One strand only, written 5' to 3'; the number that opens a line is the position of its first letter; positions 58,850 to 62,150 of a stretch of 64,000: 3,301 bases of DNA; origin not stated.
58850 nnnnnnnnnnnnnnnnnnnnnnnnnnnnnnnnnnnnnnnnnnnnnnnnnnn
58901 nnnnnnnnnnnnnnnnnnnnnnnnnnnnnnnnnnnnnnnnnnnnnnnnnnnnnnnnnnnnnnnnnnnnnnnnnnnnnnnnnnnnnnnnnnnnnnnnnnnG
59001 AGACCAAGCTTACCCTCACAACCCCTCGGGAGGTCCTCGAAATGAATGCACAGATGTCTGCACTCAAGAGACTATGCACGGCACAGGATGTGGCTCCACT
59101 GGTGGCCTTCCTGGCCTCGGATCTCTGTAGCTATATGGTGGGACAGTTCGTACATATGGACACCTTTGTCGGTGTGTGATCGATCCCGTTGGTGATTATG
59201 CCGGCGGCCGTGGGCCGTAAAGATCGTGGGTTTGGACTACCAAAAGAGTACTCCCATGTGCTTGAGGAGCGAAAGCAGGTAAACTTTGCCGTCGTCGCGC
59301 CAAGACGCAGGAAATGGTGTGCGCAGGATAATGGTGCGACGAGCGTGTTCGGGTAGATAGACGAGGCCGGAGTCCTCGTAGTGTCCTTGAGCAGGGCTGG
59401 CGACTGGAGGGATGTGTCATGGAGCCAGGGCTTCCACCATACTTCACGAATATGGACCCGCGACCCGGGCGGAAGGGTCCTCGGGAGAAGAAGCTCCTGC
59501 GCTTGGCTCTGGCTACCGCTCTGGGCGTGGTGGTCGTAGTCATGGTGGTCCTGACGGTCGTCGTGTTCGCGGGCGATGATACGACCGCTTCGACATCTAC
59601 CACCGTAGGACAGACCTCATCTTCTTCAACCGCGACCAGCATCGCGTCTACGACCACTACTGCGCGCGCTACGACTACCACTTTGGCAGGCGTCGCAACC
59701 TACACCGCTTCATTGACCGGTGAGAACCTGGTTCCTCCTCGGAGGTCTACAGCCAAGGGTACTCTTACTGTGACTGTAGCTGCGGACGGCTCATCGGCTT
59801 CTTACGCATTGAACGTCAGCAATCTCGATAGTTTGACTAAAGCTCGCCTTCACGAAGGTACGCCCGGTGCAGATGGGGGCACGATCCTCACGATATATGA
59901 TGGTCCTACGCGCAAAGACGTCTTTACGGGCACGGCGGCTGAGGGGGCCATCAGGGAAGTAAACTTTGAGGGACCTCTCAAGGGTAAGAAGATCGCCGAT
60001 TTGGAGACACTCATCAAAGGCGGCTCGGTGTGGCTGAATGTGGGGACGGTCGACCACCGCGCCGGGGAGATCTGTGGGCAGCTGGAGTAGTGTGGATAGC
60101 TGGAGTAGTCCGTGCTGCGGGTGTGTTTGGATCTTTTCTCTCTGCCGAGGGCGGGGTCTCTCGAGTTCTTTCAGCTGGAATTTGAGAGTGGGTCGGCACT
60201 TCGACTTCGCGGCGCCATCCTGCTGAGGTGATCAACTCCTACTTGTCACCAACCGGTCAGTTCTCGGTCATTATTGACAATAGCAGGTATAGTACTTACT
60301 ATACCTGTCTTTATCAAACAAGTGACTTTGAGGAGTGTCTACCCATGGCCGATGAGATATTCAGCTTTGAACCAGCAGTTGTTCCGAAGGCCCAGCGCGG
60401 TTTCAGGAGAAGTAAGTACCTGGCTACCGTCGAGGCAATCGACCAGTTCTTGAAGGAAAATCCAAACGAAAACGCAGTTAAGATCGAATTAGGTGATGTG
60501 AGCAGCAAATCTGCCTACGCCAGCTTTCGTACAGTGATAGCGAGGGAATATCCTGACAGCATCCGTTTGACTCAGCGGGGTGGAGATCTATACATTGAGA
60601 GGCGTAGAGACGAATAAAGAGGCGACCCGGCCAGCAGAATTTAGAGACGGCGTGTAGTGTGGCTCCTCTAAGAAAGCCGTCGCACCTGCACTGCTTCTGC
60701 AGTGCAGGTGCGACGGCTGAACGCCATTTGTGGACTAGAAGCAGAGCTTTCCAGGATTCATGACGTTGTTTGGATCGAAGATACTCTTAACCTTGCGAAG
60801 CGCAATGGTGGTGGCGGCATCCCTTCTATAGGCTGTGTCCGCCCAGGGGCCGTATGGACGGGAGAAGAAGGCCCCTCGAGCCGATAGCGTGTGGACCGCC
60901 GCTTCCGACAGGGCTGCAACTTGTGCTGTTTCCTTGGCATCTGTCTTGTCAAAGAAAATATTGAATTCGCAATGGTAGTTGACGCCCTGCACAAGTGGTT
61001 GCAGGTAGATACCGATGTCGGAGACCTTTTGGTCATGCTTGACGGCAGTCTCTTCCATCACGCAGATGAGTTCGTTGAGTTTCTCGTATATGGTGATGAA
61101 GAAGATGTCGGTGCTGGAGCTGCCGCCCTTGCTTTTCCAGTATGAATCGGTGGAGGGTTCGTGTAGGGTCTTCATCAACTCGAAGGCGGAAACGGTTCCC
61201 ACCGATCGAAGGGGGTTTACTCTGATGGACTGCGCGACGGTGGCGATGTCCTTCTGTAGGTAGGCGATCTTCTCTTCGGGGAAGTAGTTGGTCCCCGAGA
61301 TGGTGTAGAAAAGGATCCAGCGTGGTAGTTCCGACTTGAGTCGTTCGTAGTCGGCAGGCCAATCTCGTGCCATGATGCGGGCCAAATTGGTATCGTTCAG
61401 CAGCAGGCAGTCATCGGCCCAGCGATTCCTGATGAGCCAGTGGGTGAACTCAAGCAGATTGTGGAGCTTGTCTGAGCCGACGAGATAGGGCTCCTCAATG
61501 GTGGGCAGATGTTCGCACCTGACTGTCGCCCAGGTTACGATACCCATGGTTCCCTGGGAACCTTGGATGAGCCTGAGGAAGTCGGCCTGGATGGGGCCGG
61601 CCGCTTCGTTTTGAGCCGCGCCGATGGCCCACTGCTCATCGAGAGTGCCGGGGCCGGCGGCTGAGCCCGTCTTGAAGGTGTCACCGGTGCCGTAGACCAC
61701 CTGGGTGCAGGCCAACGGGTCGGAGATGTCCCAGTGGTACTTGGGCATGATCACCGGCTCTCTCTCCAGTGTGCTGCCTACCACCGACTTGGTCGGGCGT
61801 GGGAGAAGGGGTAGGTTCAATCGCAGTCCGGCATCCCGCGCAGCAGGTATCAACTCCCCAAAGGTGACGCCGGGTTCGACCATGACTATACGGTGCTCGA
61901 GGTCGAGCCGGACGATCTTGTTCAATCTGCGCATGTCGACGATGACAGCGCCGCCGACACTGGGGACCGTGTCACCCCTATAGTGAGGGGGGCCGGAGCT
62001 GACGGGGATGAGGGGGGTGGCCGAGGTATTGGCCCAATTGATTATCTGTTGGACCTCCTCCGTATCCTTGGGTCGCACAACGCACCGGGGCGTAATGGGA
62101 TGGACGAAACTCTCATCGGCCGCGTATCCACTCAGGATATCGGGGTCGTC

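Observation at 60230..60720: Low-GC, self-contained single-gene cassette with palindromic operator over its own -10 and a 20-bp perfect hairpin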

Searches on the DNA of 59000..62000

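Call 33: search_rna_families(source=window, start=59000, end=62000, threshold=evalue, max_evalue=1)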
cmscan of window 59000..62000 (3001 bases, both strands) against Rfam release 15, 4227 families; matches with E-value up to 1: 6.
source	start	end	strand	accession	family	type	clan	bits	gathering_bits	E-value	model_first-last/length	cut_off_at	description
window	60675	60718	+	RF04040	mir-4866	Gene; miRNA;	-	25.4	100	0.043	9-73/82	no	mir-4866 microRNA precursor family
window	60675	60718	-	RF04040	mir-4866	Gene; miRNA;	-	24.4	100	0.081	9-73/82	no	mir-4866 microRNA precursor family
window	60675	60718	+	RF02021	mir-3179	Gene; miRNA;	-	23.1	90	0.34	1-84/84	no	mir-3179 microRNA precursor family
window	60681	60712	+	RF00667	mir-33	Gene; miRNA;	-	22.3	50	0.073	1-69/69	no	mir-33 microRNA precursor family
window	60681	60712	-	RF00667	mir-33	Gene; miRNA;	-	22.3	50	0.075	1-69/69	no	mir-33 microRNA precursor family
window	60675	60720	+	RF03801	mir-7143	Gene; miRNA;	-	20.4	90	0.77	1-61/61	no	mir-7143 microRNA precursor family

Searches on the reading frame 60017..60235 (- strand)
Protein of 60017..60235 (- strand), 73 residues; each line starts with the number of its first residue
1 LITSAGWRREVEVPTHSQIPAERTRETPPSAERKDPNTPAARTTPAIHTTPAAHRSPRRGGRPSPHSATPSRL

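Call 9: search_protein_families(library=phrogs, proteins=[window:60017-60235:-], max_evalue=10)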
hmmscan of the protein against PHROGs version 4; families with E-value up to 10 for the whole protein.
window:60017-60235:- (73 aa): 1 family
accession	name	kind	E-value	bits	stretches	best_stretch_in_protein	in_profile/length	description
phrog_520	-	unknown function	0.16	12.9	1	22-62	17-58/120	-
